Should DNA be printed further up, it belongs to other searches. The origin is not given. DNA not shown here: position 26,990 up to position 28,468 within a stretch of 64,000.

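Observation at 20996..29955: Duplicated divergent gene pair: CH-family protein head-to-head with an NDGG-loop polytopic membrane protein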

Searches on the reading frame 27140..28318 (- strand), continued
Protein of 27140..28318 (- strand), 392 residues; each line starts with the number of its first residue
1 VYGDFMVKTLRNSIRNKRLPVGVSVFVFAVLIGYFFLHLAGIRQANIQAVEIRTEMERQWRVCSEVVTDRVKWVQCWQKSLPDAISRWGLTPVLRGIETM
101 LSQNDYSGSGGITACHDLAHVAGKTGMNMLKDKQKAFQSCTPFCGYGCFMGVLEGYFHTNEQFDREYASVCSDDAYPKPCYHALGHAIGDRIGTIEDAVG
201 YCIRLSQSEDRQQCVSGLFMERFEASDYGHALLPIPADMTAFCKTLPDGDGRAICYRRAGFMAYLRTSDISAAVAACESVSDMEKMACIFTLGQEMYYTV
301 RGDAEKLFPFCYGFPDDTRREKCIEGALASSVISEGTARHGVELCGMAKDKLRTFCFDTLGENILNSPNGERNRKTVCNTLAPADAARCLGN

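Call 53: find_encoding_contigs(protein=P0145, flank=10000, max_places=1)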
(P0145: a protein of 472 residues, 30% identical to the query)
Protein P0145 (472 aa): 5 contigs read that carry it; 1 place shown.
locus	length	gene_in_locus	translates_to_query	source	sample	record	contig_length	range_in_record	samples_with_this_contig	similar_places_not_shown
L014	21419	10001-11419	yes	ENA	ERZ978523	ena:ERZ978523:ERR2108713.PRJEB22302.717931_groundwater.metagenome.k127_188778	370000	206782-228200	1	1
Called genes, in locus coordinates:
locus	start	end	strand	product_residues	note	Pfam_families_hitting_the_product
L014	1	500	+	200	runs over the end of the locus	PF00163:Ribosomal_S4, PF01479:S4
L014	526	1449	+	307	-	PF01193:RNA_pol_L, PF01000:RNA_pol_A_bac, PF03118:RNA_pol_A_CTD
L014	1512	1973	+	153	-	PF01196:Ribosomal_L17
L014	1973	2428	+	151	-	PF00572:Ribosomal_L13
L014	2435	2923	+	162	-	PF00380:Ribosomal_S9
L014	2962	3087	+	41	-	-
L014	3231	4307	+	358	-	PF00154:RecA_N, PF06745:ATPase (faint), PF08423:Rad51, PF27531:MT3502_N (faint), PF21096:RecA_C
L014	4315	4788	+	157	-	PF21982:RecX_HTH1, PF02631:RecX_HTH2, PF21981:RecX_HTH3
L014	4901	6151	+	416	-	PF12072:RNase_Y_N, PF00013:KH_1 (weak), PF22891:KH_PNO1_2nd (weak), PF01966:HD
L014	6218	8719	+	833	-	-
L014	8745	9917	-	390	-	-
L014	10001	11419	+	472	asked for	PF13473:Cupredoxin_1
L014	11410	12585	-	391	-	-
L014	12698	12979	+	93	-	PF00216:Bac_DNA_binding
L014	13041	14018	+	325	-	PF00005:ABC_tran, PF13304:AAA_21 (weak)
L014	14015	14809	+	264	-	PF06182:ABC2_membrane_6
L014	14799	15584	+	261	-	PF06182:ABC2_membrane_6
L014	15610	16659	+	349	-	PF01594:AI-2E_transport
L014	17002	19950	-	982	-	PF00580:UvrD-helicase, PF01443:Viral_helicase1 (faint), PF13245:AAA_19, PF13604:AAA_30 (faint), PF13361:UvrD_C, PF13538:UvrD_C_2 (faint), PF12705:PDDEXK_1, PF10926:DUF2800 (weak)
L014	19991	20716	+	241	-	PF00970:FAD_binding_6 (weak), PF00175:NAD_binding_1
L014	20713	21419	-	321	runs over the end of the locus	PF02646:RmuC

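Call 54: find_encoding_contigs(protein=P0140, flank=10000, max_places=1)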
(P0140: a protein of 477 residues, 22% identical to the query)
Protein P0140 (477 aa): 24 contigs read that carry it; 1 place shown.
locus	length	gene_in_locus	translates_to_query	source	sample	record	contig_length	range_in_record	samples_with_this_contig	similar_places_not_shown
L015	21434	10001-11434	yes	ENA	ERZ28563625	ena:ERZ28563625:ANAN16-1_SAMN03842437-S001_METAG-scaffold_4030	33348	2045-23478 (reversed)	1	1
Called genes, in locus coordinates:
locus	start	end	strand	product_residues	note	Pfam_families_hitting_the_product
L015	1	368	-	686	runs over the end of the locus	PF17854:FtsK_alpha, PF01580:FtsK_SpoIIIE, PF09397:FtsK_gamma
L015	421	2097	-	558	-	PF00753:Lactamase_B, PF12706:Lactamase_B_2, PF22505:RNase_J_b_CASP, PF17770:RNase_J_C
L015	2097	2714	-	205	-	PF03167:UDG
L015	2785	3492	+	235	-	-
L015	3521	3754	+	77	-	-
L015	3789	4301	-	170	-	-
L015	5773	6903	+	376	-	-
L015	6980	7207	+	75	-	-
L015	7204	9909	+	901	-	-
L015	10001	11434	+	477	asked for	-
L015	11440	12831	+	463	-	PF13473:Cupredoxin_1 (faint)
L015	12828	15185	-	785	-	PF01138:RNase_PH, PF03725:RNase_PH_C, PF03726:PNPase (weak), PF01138:RNase_PH, PF00013:KH_1, PF00575:S1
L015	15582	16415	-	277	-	-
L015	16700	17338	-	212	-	-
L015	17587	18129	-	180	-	-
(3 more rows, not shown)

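Call 55: find_encoding_contigs(protein=P0125, flank=10000, max_places=1)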
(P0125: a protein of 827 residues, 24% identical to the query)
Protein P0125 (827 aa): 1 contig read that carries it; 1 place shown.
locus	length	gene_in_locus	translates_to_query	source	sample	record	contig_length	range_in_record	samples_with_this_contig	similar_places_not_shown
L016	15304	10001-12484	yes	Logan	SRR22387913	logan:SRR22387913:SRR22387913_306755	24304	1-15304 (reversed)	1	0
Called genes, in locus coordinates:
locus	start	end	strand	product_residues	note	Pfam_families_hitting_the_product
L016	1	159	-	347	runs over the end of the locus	PF00044:Gp_dh_N, PF02800:Gp_dh_C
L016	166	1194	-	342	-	PF00162:PGK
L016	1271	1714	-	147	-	PF02502:LacAB_rpiB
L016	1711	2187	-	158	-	-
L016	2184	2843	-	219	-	PF00121:TIM, PF00977:His_biosynth (faint), PF05690:ThiG (weak)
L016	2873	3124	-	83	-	PF00462:Glutaredoxin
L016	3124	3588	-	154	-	PF13473:Cupredoxin_1, PF00127:Copper-bind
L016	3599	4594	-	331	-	PF11376:DUF3179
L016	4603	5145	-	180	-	PF00578:AhpC-TSA, PF08534:Redoxin, PF00085:Thioredoxin (faint), PF13098:Thioredoxin_2 (weak)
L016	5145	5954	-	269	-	PF02683:DsbD_TM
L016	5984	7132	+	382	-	-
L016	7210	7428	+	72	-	-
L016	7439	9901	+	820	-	-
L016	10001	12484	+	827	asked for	PF13473:Cupredoxin_1 (weak)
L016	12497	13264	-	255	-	PF02535:Zip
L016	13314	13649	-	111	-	PF04020:Phage_holin_4_2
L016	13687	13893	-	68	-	-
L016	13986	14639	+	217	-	PF00081:Sod_Fe_N, PF02777:Sod_Fe_C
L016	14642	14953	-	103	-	PF00076:RRM_1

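Call 56: find_encoding_contigs(protein=P0153, flank=10000, max_places=1)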
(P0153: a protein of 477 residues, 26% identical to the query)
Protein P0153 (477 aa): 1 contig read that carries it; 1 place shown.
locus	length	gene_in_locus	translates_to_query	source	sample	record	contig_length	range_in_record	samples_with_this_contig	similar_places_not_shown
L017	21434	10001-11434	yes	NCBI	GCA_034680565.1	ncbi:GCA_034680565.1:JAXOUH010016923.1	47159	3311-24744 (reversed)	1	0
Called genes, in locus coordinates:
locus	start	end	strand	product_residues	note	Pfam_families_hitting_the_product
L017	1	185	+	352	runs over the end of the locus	PF00932:LTD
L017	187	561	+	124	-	PF11969:DcpS_C, PF01230:HIT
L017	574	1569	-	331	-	PF00162:PGK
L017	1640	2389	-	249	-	PF00121:TIM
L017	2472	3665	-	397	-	-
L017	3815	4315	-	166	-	-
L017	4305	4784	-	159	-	-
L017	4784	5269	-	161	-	-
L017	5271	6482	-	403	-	PF00482:T2SSF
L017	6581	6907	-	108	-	-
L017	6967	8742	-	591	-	PF05157:MshEN, PF00437:T2SSE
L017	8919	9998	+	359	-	-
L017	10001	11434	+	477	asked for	PF13473:Cupredoxin_1 (weak)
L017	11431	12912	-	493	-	PF18998:Flg_new_2 (faint)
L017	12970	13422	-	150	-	-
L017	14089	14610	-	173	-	-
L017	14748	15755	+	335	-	PF00150:Cellulase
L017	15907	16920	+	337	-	PF00579:tRNA-synt_1b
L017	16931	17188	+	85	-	-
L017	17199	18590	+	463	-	PF00282:Pyridoxal_deC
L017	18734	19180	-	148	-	PF06094:GGACT, PF13772:AIG2_2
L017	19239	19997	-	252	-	-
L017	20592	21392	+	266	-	PF03372:Exo_endo_phos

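Call 75: fold_search(model_id=the predicted structure, library=pdb)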
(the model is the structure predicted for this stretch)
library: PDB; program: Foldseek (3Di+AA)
matches with E <= 10: 858; with E <= 0.001: 0
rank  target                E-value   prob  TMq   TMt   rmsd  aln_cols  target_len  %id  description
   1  7sqc_L1               2.3e-02  0.97  0.25  0.22  22.1       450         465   11  Ciliary C1 central pair apparatus isolated from Chlamydomonas reinhardtii (released 2022-04-13)
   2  7sqc_G0               3.8e-02  0.91  0.23  0.20  21.6       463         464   11  Ciliary C1 central pair apparatus isolated from Chlamydomonas reinhardtii (released 2022-04-13)
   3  5i9h_A                4.2e-02  0.84  0.22  0.23  17.9       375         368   13  Crystal structure of designed pentatricopeptide repeat protein dPPR-U8G2 in complex with its target RNA U8G2 (released 2016-04-27)
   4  8cwy_A                4.2e-02  0.80  0.21  0.19  19.9       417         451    8  Accurate computational design of genetically encoded 3D protein crystals (released 2023-11-01)
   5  9e8o_U                4.3e-02  0.98  0.31  0.18  13.7       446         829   12  Nub1/Fat10-processing human 26S proteasome bound to Txnl1 with Rpt2 at top of spiral staircase and partially unfolded  (released 2024-12-04)
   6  7sn8_D                4.7e-02  0.93  0.24  0.24  18.2       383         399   10  Cryo-EM structure of Drosophila Integrator cleavage module (IntS4-IntS9-IntS11) in complex with IP6 (released 2022-10-12)
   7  7sqc_J2               4.9e-02  0.84  0.22  0.19  21.4       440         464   12  Ciliary C1 central pair apparatus isolated from Chlamydomonas reinhardtii (released 2022-04-13)
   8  5orq_A                5.1e-02  0.84  0.23  0.23  18.9       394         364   13  Crystal structure of designed cPPR-Telo1 in complex with ssDNA (released 2018-06-20)
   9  9ijj_AC               5.1e-02  0.66  0.17  0.14  18.7       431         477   13  In situ structure of the central apparatus in mouse sperm axoneme. (released 2025-06-04)
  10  5k7v_A                5.7e-02  0.44  0.13  0.16  20.5       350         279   10  Computational Design of Self-Assembling Cyclic Protein Homooligomers (released 2017-04-12)
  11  7qtt_W                6.7e-02  0.77  0.23  0.20  28.6       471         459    7  Structural organization of a late activated human spliceosome (Baqr, core region) (released 2023-05-10)
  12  9m2w_U                7.6e-02  0.99  0.35  0.21  13.6       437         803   12  The cryo-EM structure of 26S proteasome-Midnolin complex in the MD state (released 2025-09-10)
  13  7sqc_G1               7.6e-02  0.80  0.21  0.19  19.4       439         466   11  Ciliary C1 central pair apparatus isolated from Chlamydomonas reinhardtii (released 2022-04-13)
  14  5o9z_v                7.9e-02  0.93  0.28  0.17  15.5       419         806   11  Cryo-EM structure of a pre-catalytic human spliceosome primed for activation (B complex) (released 2017-08-16)
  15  2h4m_A                7.9e-02  0.87  0.24  0.14  17.6       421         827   11  Karyopherin Beta2/Transportin-M9NLS (released 2006-10-24)
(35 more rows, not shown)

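Call 76: list_cluster_members(proteins=[P0158, P0163, P0171, P0177, P0183, P0187, P0204, P0224, P0263, P0290])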
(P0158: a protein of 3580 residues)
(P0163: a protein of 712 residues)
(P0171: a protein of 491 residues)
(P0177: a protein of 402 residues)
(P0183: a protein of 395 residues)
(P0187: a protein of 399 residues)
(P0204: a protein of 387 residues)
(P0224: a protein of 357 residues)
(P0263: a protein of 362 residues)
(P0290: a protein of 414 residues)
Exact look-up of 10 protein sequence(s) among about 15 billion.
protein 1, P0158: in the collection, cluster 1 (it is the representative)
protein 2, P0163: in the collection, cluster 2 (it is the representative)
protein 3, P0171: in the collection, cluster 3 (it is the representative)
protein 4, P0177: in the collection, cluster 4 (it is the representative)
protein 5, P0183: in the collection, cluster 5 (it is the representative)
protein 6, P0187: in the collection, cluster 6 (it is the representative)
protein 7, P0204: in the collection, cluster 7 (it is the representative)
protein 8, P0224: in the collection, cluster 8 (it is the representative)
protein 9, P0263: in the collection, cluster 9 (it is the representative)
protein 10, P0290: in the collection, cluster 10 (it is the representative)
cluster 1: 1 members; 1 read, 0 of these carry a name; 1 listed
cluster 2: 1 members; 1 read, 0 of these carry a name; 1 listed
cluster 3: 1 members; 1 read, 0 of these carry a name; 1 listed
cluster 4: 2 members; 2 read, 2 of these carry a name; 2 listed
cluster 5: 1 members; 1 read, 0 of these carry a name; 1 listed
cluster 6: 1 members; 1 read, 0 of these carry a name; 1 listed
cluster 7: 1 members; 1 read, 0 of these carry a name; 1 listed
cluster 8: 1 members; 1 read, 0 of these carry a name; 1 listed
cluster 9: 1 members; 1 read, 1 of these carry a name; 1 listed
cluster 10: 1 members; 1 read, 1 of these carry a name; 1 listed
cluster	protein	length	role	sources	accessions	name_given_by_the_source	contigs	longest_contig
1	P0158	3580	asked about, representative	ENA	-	-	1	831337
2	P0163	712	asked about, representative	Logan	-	-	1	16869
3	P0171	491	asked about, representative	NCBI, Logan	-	-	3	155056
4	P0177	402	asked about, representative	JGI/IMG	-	hypothetical protein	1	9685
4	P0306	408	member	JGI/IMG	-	hypothetical protein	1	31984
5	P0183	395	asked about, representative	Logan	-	-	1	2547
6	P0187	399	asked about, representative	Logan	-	-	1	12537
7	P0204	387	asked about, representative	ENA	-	-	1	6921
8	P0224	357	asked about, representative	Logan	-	-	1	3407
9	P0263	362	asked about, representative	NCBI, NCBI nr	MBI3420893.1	MAG: hypothetical protein HY006_02415 [Candidatus Sungbacteria bacterium] | hypothetical protein [Candidatus Sungbacteria bacterium]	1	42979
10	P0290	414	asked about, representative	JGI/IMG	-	hypothetical protein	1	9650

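Call 77: find_encoding_contigs(protein=P0124, flank=10000, max_places=1)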
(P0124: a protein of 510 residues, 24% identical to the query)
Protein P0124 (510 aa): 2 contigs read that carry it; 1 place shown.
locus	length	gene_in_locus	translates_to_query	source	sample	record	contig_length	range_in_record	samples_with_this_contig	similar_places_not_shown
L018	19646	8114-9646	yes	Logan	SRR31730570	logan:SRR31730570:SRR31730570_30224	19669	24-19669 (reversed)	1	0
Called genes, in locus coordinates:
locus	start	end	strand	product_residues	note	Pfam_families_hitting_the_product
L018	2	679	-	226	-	?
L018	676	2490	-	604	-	-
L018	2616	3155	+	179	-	-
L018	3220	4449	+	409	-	-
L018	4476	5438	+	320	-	-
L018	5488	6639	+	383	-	-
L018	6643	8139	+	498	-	-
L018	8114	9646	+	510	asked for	-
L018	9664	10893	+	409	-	-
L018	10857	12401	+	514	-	-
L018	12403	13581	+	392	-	-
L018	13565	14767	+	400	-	-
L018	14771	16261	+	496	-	-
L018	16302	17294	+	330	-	-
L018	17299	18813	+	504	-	-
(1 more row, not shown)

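Call 78: find_encoding_contigs(protein=P0138, flank=10000, max_places=1)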
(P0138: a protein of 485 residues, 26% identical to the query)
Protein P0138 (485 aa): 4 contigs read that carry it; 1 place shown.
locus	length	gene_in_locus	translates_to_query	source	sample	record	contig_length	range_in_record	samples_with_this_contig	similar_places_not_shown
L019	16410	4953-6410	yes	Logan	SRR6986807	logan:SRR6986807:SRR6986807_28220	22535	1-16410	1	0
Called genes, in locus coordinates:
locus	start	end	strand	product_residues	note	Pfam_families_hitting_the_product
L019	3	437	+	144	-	?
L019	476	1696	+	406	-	-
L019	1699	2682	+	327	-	-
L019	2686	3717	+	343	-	-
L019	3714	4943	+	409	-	-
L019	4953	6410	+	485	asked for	-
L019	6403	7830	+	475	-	-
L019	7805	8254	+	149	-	-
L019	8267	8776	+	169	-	-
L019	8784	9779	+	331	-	-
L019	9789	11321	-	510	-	PF01564:Spermine_synth (weak)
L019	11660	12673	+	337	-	PF00044:Gp_dh_N, PF02800:Gp_dh_C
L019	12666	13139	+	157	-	PF02502:LacAB_rpiB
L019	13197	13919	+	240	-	PF00834:Ribul_P_3_epim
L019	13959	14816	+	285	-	PF13292:DXP_synthase_N, PF00456:Transketolase_N, PF00676:E1_dh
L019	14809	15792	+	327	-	PF02779:Transket_pyr, PF02780:Transketolase_C, PF22613:Transketolase_C_1 (weak)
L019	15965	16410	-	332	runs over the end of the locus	PF00294:PfkB, PF08543:Phos_pyr_kin (weak)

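Call 79: find_encoding_contigs(protein=P0157, flank=10000, max_places=1)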
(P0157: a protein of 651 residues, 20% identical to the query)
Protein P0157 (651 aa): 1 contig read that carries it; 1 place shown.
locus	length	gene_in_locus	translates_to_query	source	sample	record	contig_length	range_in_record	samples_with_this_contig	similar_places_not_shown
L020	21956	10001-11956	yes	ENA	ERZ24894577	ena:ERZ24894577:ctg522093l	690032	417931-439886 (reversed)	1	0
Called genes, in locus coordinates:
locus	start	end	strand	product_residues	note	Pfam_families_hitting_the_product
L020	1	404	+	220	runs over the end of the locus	-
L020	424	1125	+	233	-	PF04255:DUF433 (weak)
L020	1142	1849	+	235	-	PF01987:AIM24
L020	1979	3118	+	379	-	-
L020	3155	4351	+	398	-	PF00009:GTP_EFTU, PF03144:GTP_EFTU_D2, PF03143:GTP_EFTU_D3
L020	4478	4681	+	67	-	-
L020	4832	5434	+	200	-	-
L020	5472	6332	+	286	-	PF03575:Peptidase_S51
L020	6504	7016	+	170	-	-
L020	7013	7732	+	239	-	PF08808:RES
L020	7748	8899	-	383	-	-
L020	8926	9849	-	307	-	PF01145:Band_7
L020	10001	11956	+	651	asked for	-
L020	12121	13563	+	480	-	-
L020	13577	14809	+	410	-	-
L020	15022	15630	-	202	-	-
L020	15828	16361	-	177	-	-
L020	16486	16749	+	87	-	-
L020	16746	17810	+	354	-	PF11969:DcpS_C (weak), PF01230:HIT, PF13191:AAA_16 (weak), PF13238:AAA_18 (weak), PF13671:AAA_33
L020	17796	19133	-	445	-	PF17767:NAPRTase_N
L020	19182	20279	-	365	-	-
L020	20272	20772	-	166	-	PF00075:RNase_H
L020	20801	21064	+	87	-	-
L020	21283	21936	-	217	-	-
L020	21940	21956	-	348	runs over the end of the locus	-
